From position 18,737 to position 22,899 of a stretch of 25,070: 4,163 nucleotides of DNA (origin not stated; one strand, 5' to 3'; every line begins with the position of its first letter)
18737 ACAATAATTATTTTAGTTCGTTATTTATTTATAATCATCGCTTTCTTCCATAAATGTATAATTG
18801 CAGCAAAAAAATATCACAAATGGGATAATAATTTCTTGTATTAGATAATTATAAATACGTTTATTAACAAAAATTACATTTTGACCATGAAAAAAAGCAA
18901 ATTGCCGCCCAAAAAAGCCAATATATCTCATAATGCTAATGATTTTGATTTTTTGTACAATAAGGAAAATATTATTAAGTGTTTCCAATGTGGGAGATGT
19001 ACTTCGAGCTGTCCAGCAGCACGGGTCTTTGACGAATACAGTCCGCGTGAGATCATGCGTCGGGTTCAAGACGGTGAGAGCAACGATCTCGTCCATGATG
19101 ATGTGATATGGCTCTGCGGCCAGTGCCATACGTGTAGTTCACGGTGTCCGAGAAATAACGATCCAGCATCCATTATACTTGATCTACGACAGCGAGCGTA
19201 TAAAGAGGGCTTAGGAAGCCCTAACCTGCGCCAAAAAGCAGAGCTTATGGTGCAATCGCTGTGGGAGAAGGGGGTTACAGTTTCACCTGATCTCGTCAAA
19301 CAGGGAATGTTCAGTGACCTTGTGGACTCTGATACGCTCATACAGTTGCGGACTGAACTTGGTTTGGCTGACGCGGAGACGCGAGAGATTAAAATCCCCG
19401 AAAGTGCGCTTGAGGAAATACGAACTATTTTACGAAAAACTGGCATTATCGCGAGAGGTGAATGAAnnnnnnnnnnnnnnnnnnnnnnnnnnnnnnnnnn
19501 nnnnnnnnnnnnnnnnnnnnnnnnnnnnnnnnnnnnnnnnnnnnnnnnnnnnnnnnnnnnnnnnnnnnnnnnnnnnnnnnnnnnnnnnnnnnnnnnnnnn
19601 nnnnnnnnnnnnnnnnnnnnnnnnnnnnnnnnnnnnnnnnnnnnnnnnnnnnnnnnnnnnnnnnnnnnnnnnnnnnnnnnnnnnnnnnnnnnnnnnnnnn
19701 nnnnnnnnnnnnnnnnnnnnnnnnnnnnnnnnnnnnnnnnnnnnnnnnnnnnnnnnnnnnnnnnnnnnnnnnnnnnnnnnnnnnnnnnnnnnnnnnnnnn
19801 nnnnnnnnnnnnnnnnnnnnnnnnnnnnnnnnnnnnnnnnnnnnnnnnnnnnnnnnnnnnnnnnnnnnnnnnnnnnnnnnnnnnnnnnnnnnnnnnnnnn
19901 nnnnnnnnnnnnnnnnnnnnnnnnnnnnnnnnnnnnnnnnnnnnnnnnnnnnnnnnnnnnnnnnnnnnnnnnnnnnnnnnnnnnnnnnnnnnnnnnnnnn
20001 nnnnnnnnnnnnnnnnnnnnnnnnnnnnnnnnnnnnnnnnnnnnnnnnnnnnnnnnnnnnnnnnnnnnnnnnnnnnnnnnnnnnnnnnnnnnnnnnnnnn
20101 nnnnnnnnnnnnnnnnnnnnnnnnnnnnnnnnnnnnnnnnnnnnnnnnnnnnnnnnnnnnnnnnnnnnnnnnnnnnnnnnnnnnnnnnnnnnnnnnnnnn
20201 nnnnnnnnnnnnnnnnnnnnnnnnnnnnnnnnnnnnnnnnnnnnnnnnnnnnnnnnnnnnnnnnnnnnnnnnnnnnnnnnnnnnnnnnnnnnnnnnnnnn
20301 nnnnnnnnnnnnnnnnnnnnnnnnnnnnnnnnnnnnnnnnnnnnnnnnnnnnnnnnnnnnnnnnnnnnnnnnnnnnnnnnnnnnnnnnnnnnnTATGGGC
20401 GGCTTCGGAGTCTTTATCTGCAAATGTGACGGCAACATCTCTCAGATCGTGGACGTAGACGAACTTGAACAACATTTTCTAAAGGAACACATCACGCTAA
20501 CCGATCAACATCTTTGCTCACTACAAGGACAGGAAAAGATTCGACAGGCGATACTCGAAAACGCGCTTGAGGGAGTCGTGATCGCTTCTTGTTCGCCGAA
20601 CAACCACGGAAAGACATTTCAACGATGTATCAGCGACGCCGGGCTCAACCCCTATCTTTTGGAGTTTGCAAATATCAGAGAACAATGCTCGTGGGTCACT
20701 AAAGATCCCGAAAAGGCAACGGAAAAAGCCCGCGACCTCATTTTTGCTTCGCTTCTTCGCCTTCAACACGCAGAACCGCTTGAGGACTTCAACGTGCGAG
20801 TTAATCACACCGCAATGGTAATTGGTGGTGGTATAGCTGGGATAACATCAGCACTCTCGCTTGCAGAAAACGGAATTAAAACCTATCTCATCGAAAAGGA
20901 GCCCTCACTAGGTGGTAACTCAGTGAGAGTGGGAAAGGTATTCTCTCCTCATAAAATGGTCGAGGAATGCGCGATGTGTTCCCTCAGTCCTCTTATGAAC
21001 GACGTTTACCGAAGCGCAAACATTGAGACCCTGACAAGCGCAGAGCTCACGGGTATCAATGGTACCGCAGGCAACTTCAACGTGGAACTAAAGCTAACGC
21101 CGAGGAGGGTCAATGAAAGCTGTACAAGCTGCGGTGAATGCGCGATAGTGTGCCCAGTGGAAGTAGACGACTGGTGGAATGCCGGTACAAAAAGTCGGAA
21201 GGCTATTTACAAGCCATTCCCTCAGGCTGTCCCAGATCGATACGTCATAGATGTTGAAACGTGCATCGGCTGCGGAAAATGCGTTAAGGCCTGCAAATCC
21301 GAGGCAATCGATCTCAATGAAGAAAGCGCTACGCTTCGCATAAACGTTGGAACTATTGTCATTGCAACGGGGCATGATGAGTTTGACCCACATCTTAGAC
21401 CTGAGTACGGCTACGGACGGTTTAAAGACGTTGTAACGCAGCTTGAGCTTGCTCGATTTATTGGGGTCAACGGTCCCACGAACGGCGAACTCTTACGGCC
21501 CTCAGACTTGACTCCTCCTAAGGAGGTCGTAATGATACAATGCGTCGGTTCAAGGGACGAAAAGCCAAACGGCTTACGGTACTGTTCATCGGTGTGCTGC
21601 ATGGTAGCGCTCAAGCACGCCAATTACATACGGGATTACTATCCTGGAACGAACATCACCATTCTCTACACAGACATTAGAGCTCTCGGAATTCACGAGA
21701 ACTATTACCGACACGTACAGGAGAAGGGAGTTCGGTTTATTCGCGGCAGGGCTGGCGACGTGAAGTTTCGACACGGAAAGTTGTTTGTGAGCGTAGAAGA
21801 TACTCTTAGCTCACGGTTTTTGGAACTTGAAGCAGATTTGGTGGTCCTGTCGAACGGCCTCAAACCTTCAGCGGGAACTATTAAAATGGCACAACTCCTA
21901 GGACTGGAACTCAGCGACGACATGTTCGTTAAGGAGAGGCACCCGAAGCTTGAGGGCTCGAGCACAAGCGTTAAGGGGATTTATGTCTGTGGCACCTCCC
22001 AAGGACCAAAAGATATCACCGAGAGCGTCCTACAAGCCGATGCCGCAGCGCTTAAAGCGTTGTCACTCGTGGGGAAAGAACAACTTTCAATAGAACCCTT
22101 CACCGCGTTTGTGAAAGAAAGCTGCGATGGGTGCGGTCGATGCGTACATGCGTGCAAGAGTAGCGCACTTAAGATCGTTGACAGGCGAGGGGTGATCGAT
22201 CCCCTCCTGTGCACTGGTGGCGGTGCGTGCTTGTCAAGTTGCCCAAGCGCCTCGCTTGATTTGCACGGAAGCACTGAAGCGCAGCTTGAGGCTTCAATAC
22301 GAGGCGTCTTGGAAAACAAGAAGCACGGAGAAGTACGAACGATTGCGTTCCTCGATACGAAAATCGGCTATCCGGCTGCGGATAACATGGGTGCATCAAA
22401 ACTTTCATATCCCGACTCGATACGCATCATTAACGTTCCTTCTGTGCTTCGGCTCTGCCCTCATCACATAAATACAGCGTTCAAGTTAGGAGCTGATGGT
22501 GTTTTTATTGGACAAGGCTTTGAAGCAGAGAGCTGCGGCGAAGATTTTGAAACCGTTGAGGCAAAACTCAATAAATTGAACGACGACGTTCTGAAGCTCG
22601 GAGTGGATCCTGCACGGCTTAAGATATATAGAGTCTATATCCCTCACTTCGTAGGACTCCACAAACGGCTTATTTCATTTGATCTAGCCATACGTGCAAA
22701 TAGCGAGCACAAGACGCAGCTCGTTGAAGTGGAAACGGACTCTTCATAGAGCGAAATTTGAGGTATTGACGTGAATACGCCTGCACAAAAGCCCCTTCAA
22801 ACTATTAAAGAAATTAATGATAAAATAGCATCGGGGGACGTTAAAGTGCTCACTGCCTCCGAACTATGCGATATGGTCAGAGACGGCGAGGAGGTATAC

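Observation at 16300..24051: Coenzyme M biosynthesis genes clustered with an atypical HdrABC in one divergent block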

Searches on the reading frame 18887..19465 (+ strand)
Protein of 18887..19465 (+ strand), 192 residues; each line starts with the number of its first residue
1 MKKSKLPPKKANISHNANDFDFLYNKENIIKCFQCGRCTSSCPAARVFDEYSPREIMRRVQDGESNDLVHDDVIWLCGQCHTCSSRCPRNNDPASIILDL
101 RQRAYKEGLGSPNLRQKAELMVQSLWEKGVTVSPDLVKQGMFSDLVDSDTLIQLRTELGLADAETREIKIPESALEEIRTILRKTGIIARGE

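Call 5: search_protein_families(library=ncbifam, proteins=[window:18887-19465:+], max_evalue=0.001)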
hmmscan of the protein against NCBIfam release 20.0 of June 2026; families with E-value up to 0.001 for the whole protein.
window:18887-19465:+ (192 aa): 19 families
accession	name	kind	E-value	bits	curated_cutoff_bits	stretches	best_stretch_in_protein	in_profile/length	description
NF041779.1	hetero_SS_HdrC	equivalog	7e-32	110.5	350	1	29-190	30-187/198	ferredoxin:CoB-CoM heterodisulfide reductase subunit HdrC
NF041890.1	hdrC_Methbact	equivalog_domain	7.5e-32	110.5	270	1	25-190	24-186/192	ferredoxin:CoB-CoM heterodisulfide reductase subunit HdrC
TIGR03290.1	CoB_CoM_SS_C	equivalog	4.3e-27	94.8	160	1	31-186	3-139/144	CoB--CoM heterodisulfide reductase subunit C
NF038018.1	qmoC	equivalog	9.8e-18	64.7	300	1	27-107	15-94/360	quinone-interacting membrane-bound oxidoreductase complex subunit QmoC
NF004898.0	PRK06259.1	equivalog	7.3e-10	38.1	385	1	19-123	123-235/488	fumarate reductase (CoM/CoB) subunit TfrB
NF008369.0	PRK11168.1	equivalog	1.7e-09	37.1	278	1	26-117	7-98/401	anaerobic glycerol-3-phosphate dehydrogenase subunit C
NF009226.0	PRK12576.1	equivalog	1.3e-07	31.2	344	1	30-103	154-236/317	succinate dehydrogenase/fumarate reductase iron-sulfur subunit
TIGR00384.1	dhsB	subfamily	1.9e-07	30.8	88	1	25-100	135-221/222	succinate dehydrogenase and fumarate reductase iron-sulfur protein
NF042952.1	MFR_FeS_SdhB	equivalog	2.6e-06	26.7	600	1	30-126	146-253/320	8-methylmenaquinol:fumarate reductase iron-sulfur subunit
NF004616.0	PRK05950.1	subfamily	2.8e-06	26.7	228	1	27-105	144-234/238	succinate dehydrogenase iron-sulfur subunit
TIGR00314.1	cdhA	equivalog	5.9e-06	24.4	781.3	1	27-102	396-464/784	CO dehydrogenase/acetyl-CoA synthase complex subunit alpha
NF045663.1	diclust_near_Sec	equivalog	7.3e-06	24.3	530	1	30-108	307-386/759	pyridine nucleotide-disulfide oxidoreductase/dicluster-binding protein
TIGR00273.1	TIGR00273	equivalog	3.1e-05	23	444.8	1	28-111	291-379/432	LutB/LldF family L-lactate oxidation iron-sulfur protein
TIGR03379.1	glycerol3P_GlpC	equivalog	4.9e-05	22.3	279.9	1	31-103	6-80/397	anaerobic glycerol-3-phosphate dehydrogenase subunit GlpC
TIGR01945.1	rnfC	subfamily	9.5e-05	21.1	245.95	0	6-48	379-420/435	RnfABCDGE type electron transport complex subunit C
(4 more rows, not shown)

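Call 6: search_protein_families(library=pfam, proteins=[window:18887-19465:+], max_evalue=0.001)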
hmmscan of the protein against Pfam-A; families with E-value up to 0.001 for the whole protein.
window:18887-19465:+ (192 aa): 8 families
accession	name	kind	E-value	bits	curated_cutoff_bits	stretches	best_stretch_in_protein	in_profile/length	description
PF13183.11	Fer4_8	-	8.2e-12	45.9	27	1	31-90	4-67/68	4Fe-4S dicluster domain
PF13534.11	Fer4_17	-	6.9e-10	39.8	22.2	1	31-90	1-59/61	4Fe-4S dicluster domain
PF13187.11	Fer4_9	-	2.2e-09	37.7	27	1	31-90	1-50/52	4Fe-4S dicluster domain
PF13237.11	Fer4_10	-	6e-07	29.7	25.5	1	30-88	7-53/53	4Fe-4S dicluster domain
PF13484.11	Fer4_16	-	1.1e-06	29.7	30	0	31-50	1-20/66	4Fe-4S double cluster binding domain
PF12838.12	Fer4_7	-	1.3e-05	26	27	1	31-90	1-51/52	4Fe-4S dicluster domain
PF25160.1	LdpA_Fe-S-bd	-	4.9e-05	23.5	27.6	1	31-47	27-43/49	LdpA Fe-S cluster-binding domain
PF12797.12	Fer4_2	-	0.00015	21.9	24.5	0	31-44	9-22/22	4Fe-4S binding domain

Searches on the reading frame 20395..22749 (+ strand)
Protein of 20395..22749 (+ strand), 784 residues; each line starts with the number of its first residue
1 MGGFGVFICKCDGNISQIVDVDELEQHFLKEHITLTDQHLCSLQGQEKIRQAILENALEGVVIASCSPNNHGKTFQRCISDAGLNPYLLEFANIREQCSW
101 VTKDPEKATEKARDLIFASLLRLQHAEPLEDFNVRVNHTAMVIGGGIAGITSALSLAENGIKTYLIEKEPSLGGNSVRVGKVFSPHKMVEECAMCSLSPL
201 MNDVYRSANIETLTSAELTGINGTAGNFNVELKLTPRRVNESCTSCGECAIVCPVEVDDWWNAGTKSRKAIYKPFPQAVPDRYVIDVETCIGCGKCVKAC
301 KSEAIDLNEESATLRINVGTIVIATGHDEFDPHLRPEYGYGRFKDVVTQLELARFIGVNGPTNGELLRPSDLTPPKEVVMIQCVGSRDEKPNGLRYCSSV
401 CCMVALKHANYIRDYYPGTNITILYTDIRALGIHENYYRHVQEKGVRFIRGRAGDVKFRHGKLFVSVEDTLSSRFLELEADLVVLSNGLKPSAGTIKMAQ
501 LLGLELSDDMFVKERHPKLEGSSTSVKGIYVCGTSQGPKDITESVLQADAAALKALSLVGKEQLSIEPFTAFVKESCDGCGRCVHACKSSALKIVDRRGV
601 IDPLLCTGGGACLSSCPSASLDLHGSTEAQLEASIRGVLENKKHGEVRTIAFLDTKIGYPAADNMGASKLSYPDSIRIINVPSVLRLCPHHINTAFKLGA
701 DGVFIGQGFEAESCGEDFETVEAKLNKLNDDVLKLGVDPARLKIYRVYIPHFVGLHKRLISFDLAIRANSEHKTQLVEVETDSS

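Call 5: search_protein_families(library=ncbifam, proteins=[window:20395-22749:+], max_evalue=0.001)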
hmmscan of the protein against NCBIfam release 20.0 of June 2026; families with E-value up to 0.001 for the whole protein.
window:20395-22749:+ (784 aa): 91 families (the best 25 are shown)
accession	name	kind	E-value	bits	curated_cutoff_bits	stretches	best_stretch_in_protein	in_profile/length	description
NF041891.1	hdrA_Methbact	equivalog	5.6e-298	990.4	1300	1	5-768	4-760/762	ferredoxin:CoB-CoM heterodisulfide reductase subunit HdrA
NF041778.1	hetero_SS_HdrA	equivalog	3.6e-256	851.8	1400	1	5-760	9-764/771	ferredoxin:CoB-CoM heterodisulfide reductase subunit HdrA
NF040770.1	hetero_SS_HdrA2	exception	6.2e-233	775.3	1100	1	5-745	3-747/777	CoB-CoM heterodisulfide reductase HdrA2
NF005504.0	PRK07118.1-3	equivalog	4.1e-14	52.6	437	2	236-312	166-243/293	Fe-S cluster domain-containing protein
NF038196.1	ferrodoxin_EFR1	subfamily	7.1e-13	49.1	75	1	572-627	181-235/242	EFR1 family ferrodoxin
NF058577.1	FdxA_fam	equivalog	1.1e-12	47.9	65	2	573-618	5-50/52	4Fe-4S ferredoxin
NF005503.0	PRK07118.1-2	equivalog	1.6e-12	47.3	252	2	575-625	138-188/292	RnfABCDGE type electron transport complex subunit B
NF005506.0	PRK07118.1-5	equivalog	9.8e-12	44.9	388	1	573-624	139-190/279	Fe-S cluster domain-containing protein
NF043069.1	T4HPD_activ_SAM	equivalog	1.4e-11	44.3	425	1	570-627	46-103/299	trans-4-hydroxy-L-proline dehydratase activase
TIGR02700.1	flavo_MJ0208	hypoth_equivalog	1.7e-11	43.8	251.35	1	568-621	142-194/234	dihydromethanopterin reductase (acceptor)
NF042909.1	FMH_DH_FwdF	exception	3.5e-11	42.8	375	2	240-310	54-121/336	tungsten-dependent formylmethanofuran dehydrogenase subunit FwdF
TIGR03294.1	FrhG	equivalog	5.2e-11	42.7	245.5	1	564-620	162-219/228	coenzyme F420 hydrogenase subunit gamma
TIGR02936.1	fdxN_nitrog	equivalog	1.9e-10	40.7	80.55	1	285-309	18-42/91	ferredoxin III, nif-specific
NF005505.0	PRK07118.1-4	equivalog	4.6e-10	39.4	378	2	576-622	142-189/265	Fe-S cluster domain-containing protein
NF041836.1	rnfB_Methano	equivalog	7.8e-10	38.6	445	2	576-624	142-191/265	Rnf electron transport complex subunit RnfB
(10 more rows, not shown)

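Call 6: search_protein_families(library=pfam, proteins=[window:20395-22749:+], max_evalue=0.001)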
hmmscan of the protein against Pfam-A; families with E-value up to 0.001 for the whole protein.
window:20395-22749:+ (784 aa): 22 families
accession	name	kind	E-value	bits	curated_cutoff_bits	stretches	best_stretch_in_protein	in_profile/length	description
PF02662.21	FlpD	-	6e-19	68.7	22.3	1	650-766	2-119/123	Methyl-viologen-reducing hydrogenase, delta subunit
PF00037.32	Fer4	-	6.6e-17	61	21.1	1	283-305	1-23/24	4Fe-4S binding domain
PF12838.12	Fer4_7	-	1.1e-14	55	27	3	242-304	1-52/52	4Fe-4S dicluster domain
PF07992.20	Pyr_redox_2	-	1.1e-12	48.4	26.1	1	140-334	3-116/291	Pyridine nucleotide-disulphide oxidoreductase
PF12837.12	Fer4_6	-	1.9e-12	46.9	25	1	284-305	3-24/24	4Fe-4S binding domain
PF13237.11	Fer4_10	-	8.9e-12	45.2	25.5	2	283-317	2-38/53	4Fe-4S dicluster domain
PF12797.12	Fer4_2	-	1.3e-11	44.1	24.5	1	282-301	2-21/22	4Fe-4S binding domain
PF13183.11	Fer4_8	-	7.8e-11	42.8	27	0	192-257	5-68/68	4Fe-4S dicluster domain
PF13484.11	Fer4_16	-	1.7e-10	42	30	0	290-310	2-22/66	4Fe-4S double cluster binding domain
PF13187.11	Fer4_9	-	4.2e-10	39.9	27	2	243-305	2-52/52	4Fe-4S dicluster domain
PF14697.11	Fer4_21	-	7.1e-10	39.3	35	2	284-308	2-29/59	4Fe-4S dicluster domain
PF01266.30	DAO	-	7.4e-10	39.3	27.9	1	141-187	3-50/353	FAD dependent oxidoreductase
PF25160.1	LdpA_Fe-S-bd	-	4.1e-09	36.5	27.6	0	285-307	23-45/49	LdpA Fe-S cluster-binding domain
PF12831.13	FAD_oxidored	-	1.3e-08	35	27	1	141-179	3-41/416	FAD dependent oxidoreductase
PF00890.30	FAD_binding_2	-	5.7e-07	29.5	20.4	1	141-177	3-39/414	FAD binding domain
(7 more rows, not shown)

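Call 52: search_solved_structures(query=window:20395-22749:+, max_evalue=1e-20, show_alignments=1)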
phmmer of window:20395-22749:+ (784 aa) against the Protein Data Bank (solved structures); distinct sequences matched with E-value up to 1e-20: 6.
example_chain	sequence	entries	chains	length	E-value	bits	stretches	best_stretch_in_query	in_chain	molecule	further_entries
5odc_A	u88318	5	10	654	5.9e-169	566.9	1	4-639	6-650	Heterodisulfide reductase, subunit A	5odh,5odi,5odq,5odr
8rvu_a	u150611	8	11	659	2.2e-164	551.7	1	4-639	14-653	H(2):CoB-CoM heterodisulfide,ferredoxin reductase subunit A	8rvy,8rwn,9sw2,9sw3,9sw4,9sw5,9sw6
8rvv_A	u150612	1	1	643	4e-164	550.9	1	4-637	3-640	H(2):CoB-CoM heterodisulfide,ferredoxin reductase subunit A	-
9sfi_A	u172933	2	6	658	4.1e-157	527.7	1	4-642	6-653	CoB--CoM heterodisulfide reductase iron-sulfur subunit A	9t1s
7bkb_A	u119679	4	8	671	1.1e-141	476.7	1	4-635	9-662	CoB--CoM heterodisulfide reductase iron-sulfur subunit A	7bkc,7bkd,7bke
6tjr_A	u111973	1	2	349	1.1e-41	146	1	316-558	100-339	Fumarate reductase/succinate dehydrogenase flavoprotein domain protein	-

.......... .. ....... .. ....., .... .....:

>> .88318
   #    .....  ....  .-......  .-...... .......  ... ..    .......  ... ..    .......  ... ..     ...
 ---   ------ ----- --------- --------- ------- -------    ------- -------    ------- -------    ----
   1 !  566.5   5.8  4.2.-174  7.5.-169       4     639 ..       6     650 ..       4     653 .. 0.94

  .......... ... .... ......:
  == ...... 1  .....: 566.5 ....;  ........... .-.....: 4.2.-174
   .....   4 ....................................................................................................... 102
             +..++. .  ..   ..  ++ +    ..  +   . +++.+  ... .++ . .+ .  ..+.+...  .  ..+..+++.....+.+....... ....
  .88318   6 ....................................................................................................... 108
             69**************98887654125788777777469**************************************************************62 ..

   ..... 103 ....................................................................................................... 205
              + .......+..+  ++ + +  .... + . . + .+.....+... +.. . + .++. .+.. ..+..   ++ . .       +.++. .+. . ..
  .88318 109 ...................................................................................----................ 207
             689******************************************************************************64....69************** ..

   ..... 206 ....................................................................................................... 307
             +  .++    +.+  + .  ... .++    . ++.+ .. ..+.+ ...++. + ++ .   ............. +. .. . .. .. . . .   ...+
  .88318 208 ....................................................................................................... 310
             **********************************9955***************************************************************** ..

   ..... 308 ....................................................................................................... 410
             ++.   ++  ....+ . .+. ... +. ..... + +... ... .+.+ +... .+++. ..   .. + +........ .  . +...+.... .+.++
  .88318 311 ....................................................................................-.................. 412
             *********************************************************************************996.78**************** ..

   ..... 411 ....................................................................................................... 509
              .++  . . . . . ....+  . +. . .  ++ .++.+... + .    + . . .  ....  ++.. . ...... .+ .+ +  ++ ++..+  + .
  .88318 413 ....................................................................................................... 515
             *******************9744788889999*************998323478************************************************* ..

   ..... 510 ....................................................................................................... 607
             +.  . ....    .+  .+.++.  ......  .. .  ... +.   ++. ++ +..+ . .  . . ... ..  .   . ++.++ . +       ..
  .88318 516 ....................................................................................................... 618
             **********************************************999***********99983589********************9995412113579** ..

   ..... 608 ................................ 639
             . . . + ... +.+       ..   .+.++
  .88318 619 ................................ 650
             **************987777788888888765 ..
